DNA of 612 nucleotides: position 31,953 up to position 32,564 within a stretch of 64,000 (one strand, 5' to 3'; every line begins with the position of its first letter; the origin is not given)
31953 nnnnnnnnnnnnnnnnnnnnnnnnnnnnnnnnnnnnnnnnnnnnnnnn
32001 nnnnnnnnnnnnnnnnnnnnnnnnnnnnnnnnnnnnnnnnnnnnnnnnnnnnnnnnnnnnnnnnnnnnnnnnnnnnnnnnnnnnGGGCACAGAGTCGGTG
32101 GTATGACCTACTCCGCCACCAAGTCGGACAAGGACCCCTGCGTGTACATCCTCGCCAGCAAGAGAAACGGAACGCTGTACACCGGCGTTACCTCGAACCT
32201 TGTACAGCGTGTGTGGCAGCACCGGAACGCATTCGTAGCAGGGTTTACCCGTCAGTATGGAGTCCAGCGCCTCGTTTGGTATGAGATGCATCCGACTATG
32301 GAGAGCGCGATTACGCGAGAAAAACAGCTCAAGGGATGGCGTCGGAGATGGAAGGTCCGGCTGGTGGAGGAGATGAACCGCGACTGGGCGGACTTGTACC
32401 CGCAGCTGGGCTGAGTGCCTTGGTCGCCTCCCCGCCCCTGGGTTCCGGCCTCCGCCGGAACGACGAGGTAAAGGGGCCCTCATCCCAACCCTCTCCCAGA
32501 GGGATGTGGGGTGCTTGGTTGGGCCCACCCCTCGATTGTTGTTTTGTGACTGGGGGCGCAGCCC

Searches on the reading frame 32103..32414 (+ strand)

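Call 3: search_protein_families(library=pfam, proteins=[window:32103-32414:+], max_evalue=1)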
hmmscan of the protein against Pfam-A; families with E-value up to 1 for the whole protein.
window:32103-32414:+ (103 aa): 1 family
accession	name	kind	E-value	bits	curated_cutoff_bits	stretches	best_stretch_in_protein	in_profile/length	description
PF01541.30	GIY-YIG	-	1.4e-17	64.2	22.6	1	13-84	3-76/78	GIY-YIG catalytic domain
